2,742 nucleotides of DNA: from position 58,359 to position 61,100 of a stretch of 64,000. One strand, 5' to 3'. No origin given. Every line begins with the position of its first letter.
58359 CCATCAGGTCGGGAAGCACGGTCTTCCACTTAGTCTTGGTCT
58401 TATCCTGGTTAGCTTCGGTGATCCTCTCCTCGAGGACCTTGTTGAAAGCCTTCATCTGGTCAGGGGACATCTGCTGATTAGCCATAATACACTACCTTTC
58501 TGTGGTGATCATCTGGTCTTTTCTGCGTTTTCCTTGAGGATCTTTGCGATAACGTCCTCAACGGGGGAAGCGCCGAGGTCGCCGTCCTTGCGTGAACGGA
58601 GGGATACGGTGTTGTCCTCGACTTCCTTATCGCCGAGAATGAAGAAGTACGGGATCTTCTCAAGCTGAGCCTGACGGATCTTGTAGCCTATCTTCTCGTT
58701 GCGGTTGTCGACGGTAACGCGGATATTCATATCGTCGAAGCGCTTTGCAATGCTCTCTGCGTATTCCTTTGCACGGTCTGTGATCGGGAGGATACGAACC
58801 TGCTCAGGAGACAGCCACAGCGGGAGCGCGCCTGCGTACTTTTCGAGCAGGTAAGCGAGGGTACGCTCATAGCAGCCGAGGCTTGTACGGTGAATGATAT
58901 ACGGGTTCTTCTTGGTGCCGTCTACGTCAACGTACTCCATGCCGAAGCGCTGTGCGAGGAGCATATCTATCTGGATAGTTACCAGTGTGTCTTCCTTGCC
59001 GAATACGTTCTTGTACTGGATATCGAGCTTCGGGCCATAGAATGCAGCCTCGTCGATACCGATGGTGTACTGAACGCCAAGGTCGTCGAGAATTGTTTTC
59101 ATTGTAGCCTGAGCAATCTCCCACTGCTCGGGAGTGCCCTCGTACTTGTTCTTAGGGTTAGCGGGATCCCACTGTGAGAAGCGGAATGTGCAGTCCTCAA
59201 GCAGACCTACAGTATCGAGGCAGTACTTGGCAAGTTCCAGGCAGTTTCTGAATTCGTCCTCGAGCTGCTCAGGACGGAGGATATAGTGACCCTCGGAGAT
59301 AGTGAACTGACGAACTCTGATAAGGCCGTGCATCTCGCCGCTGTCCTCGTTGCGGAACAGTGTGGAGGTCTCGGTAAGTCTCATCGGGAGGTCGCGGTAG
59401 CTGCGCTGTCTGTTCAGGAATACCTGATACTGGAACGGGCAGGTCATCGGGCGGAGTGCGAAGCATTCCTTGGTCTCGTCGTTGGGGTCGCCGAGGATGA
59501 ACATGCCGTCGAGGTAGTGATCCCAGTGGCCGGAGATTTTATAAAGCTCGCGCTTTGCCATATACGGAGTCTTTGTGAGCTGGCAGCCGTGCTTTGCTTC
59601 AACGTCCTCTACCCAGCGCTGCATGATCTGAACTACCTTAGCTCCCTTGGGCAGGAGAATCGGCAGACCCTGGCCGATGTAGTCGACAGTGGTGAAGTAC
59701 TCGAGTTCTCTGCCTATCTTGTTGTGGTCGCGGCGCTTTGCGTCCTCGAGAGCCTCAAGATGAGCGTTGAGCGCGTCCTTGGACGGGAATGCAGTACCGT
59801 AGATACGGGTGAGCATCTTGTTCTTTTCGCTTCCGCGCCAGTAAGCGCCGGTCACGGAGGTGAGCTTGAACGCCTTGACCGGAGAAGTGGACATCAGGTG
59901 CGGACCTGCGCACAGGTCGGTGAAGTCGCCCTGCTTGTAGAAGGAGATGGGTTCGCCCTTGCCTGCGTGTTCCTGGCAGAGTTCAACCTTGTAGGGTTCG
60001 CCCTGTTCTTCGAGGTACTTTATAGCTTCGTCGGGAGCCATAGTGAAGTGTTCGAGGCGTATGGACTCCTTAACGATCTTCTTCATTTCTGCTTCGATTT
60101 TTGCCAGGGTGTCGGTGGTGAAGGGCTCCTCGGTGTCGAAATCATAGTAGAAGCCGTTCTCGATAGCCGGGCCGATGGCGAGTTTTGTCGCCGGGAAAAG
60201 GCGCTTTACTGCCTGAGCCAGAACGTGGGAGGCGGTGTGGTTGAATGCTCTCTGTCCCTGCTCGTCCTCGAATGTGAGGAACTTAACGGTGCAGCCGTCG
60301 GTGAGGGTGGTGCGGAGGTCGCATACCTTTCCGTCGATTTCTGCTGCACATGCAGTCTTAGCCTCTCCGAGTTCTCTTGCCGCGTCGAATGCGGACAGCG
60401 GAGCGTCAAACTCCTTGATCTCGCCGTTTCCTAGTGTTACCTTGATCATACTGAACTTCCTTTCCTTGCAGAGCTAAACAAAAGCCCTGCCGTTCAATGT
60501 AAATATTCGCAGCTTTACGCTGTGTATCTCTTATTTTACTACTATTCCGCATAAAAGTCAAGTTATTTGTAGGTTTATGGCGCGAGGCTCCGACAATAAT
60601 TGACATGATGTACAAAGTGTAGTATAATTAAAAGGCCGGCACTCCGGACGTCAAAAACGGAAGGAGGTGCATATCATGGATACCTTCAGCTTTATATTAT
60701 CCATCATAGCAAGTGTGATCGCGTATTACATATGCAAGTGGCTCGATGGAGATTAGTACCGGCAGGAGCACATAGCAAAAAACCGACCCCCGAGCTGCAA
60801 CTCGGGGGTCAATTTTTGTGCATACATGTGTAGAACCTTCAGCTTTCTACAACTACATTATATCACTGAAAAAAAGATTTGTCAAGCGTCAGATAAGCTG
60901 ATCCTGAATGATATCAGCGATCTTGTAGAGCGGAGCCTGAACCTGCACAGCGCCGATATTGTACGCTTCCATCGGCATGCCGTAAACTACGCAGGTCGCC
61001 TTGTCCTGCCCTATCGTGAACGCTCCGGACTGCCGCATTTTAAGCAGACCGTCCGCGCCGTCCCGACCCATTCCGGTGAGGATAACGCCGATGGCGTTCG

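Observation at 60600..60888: Compact par/Fst-like type I toxin-antitoxin module between thrS and cheB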

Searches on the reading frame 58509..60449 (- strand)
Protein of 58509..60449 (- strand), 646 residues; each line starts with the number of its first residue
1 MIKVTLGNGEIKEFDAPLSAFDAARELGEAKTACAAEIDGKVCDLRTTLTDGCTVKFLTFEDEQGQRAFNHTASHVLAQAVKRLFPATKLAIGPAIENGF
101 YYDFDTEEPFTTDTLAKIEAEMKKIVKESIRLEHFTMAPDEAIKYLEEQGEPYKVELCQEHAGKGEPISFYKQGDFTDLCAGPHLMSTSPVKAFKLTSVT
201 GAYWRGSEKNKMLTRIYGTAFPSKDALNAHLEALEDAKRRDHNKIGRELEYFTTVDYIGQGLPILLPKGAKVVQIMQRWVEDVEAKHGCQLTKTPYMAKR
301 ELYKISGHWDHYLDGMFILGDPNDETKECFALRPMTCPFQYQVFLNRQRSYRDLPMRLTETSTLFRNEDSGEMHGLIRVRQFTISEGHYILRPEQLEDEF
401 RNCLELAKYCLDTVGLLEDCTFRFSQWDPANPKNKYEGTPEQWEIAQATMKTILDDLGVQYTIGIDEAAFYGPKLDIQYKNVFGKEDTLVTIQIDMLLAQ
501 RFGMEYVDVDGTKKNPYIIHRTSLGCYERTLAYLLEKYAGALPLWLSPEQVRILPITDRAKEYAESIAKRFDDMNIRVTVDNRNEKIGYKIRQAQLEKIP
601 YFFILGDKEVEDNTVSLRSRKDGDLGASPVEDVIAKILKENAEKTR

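Call 11: find_related_loci(query=window:58509-60449:-, collection=genome_contigs, flank=3000)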
Query window:58509-60449:- (646 aa) in genome_contigs; peptide patterns used: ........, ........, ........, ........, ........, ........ (x = any residue, [..] = any of these).
600 stretches matched a pattern (row limit reached: there are more); 600 encode a relative of the query (tblastn E <= 1e-3); the best 80 are kept; 80 distinct loci.
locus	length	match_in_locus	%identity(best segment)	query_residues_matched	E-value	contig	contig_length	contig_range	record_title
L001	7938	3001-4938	97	1-646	0e+0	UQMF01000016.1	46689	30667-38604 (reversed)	uncultured Ruminococcaceae bacterium isolate UMGS423 genome assembly, contig: NODE_407_length_46689_cov_10.721662, whole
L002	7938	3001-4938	85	1-646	0e+0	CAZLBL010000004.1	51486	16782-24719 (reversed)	MAG TPA_asm: uncultured Ruminococcus sp. isolate SRP350583_co2_360 genome assembly, contig: NODE_778_length_51486_cov_40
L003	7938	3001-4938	84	1-646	0e+0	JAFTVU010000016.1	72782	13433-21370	MAG: Oscillospiraceae bacterium isolate RGIG4195 Roe_deer_Colon-3__c2398, whole genome shotgun sequence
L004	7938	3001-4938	85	1-646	0e+0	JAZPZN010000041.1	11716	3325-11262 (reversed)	MAG: Oscillospiraceae bacterium isolate T1900044645_TS20190111.MAGScoT_cleanbin_000006 SGB_1339_k141_1782767, whole geno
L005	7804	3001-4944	74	1-646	0e+0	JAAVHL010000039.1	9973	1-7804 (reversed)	MAG: Ruminococcus sp. isolate Mgla_MAG_ref_172 c_000000062624, whole genome shotgun sequence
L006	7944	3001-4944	72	1-646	0e+0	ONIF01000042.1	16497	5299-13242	uncultured Clostridiales bacterium isolate RUG327 genome assembly, contig: scaffold_3136, whole genome shotgun sequence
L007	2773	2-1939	71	3-646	0e+0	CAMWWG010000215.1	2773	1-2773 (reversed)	MAG TPA_asm: uncultured Ruminococcus sp. isolate SRR14411334_bin.2_metawrap_v1.3_MAG genome assembly, contig: NODE.4022_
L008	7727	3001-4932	69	2-646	0e+0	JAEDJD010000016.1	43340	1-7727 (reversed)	MAG: Oscillospiraceae bacterium isolate MAG179 NODE_495_length_43340_cov_24.119025, whole genome shotgun sequence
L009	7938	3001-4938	69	1-646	0e+0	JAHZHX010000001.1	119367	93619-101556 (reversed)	MAG: Clostridiales bacterium isolate HRGM_Genome_3369 HRGM_Genome_3369_1, whole genome shotgun sequence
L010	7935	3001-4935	69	1-646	0e+0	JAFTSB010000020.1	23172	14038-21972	MAG: Clostridia bacterium isolate RGIG4098 Roe_deer_Cecum.Co__c658336, whole genome shotgun sequence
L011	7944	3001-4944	73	1-646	0e+0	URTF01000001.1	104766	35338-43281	uncultured Ruminococcus sp. isolate UMGS1327 genome assembly, contig: NODE_33_length_104766_cov_4.390628, whole genome s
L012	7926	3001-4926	67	1-644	0e+0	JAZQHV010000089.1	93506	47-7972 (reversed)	MAG: Eubacteriales bacterium isolate T1900044625_TS20190091.MAGScoT_cleanbin_000109 SGB_944_k141_1656307, whole genome s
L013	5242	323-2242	67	1-640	0e+0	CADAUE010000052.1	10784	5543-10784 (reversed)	MAG: uncultured Ruminococcus sp. isolate RUG13630 genome assembly, contig: RUG13630_asm_52, whole genome shotgun sequenc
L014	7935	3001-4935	68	1-646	0e+0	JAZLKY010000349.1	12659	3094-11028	MAG: Acutalibacteraceae bacterium isolate T1900044958_TA20190014.MAGScoT_cleanbin_000035 SGB_3888_k141_1121113, whole ge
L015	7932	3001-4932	67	1-644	0e+0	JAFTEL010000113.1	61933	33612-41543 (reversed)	MAG: Clostridia bacterium isolate RGIG3744 Goat_Rumen.Co__c1799012, whole genome shotgun sequence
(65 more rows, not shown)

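Call 87: search_protein_families(library=pfam, proteins=[window:58509-60449:-], max_evalue=0.00001)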
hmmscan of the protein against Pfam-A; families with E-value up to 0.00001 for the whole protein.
window:58509-60449:- (646 aa): 4 families
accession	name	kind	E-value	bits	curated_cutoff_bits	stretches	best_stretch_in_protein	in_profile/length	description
PF00587.30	tRNA-synt_2b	-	1.4e-37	129.9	29.3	1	324-538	5-179/179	tRNA synthetase class II core domain (G, H, P, S and T)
PF03129.25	HGTP_anticodon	-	2.1e-23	82.7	21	1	550-639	1-93/94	Anticodon binding domain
PF07973.19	tRNA_SAD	-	1.2e-15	57.6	24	1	168-217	1-44/44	Threonyl and Alanyl tRNA synthetase second additional domain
PF02824.27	TGS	-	4.4e-07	30.3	22.2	1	2-59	1-60/60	TGS domain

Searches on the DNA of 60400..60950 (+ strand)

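Call 5: search_rna_families(source=window, start=60400, end=60950, threshold=evalue, max_evalue=10, show_alignments=3)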
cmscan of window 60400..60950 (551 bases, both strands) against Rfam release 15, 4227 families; matches with E-value up to 10: 6.
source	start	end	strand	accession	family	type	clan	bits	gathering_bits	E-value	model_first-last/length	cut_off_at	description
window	60781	60814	-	RF01791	F6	Gene; sRNA;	-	20.7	46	0.38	1-57/57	no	F6 TB sRNA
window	60771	60888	-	RF00121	MicC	Gene; sRNA;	-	18.3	90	4.1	1-123/123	no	MicC RNA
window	60778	60817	-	RF03677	mir-1304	Gene; miRNA;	-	18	90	1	1-87/87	no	mir-1304 microRNA precursor family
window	60712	60786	+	RF00613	SNORD94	Gene; snRNA; snoRNA; CD-box;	-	14.7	60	0.7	55-132/137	no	Small nucleolar RNA SNORD94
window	60775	60817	+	RF02442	SpF66_sRNA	Gene; sRNA;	-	12.4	42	1.7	189-231/239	no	Streptococcus sRNA SpF66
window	60755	60925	+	RF01702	Cyano-2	Gene; sRNA;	-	9.6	40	6.3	1-204/204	no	Cyano-2 RNA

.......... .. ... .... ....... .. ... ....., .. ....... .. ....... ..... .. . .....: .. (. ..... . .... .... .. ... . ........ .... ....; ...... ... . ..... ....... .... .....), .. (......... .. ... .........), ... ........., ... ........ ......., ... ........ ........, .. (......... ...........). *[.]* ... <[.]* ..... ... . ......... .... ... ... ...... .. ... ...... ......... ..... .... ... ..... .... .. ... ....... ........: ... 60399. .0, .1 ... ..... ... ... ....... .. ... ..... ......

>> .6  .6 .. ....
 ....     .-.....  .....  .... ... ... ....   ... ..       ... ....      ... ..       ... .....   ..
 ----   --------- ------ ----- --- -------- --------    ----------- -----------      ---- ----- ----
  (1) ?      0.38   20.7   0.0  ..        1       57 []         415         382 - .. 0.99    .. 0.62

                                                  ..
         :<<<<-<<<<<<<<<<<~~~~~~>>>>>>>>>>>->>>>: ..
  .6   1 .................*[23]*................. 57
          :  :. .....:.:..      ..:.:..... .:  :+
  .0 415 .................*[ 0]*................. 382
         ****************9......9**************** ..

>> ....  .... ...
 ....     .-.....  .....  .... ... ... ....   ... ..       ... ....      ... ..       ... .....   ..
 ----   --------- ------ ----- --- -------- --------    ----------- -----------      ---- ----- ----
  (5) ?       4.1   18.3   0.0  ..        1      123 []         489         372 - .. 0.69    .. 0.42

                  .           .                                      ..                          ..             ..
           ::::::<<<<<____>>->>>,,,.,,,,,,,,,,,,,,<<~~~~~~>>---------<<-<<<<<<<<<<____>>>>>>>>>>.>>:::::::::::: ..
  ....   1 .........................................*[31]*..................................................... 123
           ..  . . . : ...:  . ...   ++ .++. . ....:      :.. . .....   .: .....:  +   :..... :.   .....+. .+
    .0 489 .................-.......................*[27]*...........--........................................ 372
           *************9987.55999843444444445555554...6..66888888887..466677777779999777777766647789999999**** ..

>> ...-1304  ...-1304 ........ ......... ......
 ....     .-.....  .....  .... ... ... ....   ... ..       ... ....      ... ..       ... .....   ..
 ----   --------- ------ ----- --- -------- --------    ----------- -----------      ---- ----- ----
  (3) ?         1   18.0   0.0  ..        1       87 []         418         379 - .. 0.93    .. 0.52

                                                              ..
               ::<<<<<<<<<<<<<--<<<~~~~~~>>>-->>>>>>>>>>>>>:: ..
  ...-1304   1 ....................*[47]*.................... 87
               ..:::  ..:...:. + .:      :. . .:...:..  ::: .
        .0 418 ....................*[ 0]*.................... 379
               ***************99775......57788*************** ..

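Call 78: search_rna_families(sources=[L087, L114, L181, L185, L002, L003], threshold=gathering)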
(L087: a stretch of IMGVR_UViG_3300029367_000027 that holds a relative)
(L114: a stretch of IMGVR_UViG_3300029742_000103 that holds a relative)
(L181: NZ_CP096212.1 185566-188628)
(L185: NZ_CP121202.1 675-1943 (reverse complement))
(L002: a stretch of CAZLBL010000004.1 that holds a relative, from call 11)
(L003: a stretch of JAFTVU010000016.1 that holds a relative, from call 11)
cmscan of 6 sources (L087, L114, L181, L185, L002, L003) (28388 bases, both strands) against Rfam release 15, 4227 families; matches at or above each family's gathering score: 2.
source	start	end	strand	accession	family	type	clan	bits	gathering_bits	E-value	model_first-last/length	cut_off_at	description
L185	541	772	+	RF02442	SpF66_sRNA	Gene; sRNA;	-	93.8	42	3.5e-21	1-239/239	no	Streptococcus sRNA SpF66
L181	1448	1665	+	RF02442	SpF66_sRNA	Gene; sRNA;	-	49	42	7.4e-09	1-239/239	no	Streptococcus sRNA SpF66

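Call 80: search_rna_families(sources=[L185, L181, L186, L182], threshold=evalue, max_evalue=0.01, show_alignments=2)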
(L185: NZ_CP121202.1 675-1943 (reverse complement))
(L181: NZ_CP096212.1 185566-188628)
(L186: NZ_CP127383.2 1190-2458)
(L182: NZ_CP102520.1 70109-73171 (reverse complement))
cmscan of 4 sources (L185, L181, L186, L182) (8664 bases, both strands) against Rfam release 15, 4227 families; matches with E-value up to 0.01: 4.
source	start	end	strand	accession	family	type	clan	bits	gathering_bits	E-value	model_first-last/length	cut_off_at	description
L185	541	772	+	RF02442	SpF66_sRNA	Gene; sRNA;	-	93.8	42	1.1e-21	1-239/239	no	Streptococcus sRNA SpF66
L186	550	753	+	RF02442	SpF66_sRNA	Gene; sRNA;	-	65.1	42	8.6e-14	1-239/239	no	Streptococcus sRNA SpF66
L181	1448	1665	+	RF02442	SpF66_sRNA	Gene; sRNA;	-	49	42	2.2e-09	1-239/239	no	Streptococcus sRNA SpF66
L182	1442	1640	+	RF02442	SpF66_sRNA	Gene; sRNA;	-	30.7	42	0.00024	1-239/239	no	Streptococcus sRNA SpF66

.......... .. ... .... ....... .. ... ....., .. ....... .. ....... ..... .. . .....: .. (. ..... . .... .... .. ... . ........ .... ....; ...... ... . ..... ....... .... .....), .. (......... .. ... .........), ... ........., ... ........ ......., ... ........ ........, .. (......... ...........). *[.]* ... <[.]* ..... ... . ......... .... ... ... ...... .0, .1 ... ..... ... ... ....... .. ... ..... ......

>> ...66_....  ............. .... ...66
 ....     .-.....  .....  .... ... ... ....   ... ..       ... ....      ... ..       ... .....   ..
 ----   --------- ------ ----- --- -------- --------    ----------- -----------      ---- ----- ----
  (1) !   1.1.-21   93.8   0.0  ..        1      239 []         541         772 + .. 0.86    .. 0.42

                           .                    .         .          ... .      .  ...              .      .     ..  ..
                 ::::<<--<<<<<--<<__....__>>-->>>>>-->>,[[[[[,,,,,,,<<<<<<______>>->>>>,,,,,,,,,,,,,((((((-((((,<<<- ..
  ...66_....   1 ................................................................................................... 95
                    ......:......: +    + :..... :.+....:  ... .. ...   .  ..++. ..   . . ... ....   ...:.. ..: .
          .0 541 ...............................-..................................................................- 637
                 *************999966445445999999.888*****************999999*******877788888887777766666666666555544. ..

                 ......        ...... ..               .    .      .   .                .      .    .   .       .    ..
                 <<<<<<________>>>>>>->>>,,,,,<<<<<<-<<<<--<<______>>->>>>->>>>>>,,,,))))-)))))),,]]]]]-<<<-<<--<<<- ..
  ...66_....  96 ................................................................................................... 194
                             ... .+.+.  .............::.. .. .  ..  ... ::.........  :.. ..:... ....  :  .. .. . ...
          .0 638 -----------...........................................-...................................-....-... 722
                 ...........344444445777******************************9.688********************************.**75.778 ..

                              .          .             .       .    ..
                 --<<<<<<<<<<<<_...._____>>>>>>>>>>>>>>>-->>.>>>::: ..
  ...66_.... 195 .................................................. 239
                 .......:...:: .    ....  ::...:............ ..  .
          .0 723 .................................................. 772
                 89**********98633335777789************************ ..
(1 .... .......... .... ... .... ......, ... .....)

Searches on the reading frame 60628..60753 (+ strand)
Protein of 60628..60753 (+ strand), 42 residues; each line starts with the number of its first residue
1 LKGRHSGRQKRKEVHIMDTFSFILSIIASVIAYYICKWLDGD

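Call 40: find_homologous_proteins(query=A2, max_evalue=0.01)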
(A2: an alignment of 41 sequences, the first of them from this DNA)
Query A2 (41 sequences) (42 aa, profile of the alignment): 1928 proteins with E <= 0.01 among 2723 candidates; the best 120 are listed.
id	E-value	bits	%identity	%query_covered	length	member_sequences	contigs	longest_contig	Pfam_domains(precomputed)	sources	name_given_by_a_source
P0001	7.4e-15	72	64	52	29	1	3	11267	-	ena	-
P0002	1.1e-14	72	59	52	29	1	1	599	-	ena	-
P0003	1.5e-14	71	68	52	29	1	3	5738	-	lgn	-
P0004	1.9e-14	71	59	52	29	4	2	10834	-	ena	-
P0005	1.9e-14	71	67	50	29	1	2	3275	-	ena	-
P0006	2.2e-14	71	67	50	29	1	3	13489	-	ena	-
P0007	2.4e-14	70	59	52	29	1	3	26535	-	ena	-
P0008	2.4e-14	70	64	52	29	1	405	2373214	-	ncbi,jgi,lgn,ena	jgi:hypothetical protein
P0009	2.6e-14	70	57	55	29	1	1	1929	-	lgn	-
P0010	2.6e-14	70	61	55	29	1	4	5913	-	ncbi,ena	-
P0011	2.8e-14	70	59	52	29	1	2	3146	-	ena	-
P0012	2.8e-14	70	68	52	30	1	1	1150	-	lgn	-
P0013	3.0e-14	70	61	55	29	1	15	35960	-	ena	-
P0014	3.1e-14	70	68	52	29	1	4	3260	-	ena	-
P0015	3.1e-14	70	64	52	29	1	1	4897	-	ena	-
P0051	1.3e-13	68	64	52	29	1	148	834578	-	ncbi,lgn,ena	-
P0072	2.3e-13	67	42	100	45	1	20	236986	-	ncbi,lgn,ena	-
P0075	2.4e-13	67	55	52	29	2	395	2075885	-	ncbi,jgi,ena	jgi:hypothetical protein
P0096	3.6e-13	67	73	52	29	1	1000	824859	-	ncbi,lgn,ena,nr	nr:MAG TPA: toxin [Caudoviricetes sp.]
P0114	5.1e-13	66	57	55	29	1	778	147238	-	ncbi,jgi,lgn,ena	jgi:hypothetical protein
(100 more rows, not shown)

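Call 74: list_cluster_members(proteins=[P0008, P0075, P0096, P0114, P0051, P0072])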
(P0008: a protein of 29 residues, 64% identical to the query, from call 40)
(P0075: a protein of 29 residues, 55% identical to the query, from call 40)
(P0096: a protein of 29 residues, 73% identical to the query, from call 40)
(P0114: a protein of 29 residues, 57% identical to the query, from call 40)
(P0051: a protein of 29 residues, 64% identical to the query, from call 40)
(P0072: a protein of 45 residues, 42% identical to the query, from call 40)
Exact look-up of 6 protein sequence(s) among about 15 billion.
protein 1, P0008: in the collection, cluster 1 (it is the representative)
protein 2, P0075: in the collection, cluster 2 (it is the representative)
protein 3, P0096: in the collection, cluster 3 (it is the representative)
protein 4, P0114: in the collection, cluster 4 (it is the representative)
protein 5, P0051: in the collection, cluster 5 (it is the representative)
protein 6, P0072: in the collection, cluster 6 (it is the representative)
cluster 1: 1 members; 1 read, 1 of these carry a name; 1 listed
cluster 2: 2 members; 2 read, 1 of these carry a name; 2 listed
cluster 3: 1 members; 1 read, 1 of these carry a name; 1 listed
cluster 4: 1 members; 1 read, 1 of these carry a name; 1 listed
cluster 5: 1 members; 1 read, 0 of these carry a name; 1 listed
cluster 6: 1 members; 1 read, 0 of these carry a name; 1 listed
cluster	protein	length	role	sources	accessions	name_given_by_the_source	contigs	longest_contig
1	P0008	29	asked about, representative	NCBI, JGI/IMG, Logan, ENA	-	hypothetical protein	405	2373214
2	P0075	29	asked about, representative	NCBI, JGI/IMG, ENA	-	hypothetical protein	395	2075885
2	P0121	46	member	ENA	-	-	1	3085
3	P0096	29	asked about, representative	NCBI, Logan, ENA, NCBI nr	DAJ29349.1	MAG TPA: toxin [Caudoviricetes sp.]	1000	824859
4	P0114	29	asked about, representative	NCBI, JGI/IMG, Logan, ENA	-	hypothetical protein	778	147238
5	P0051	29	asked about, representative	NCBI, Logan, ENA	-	-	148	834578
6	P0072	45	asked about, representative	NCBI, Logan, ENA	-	-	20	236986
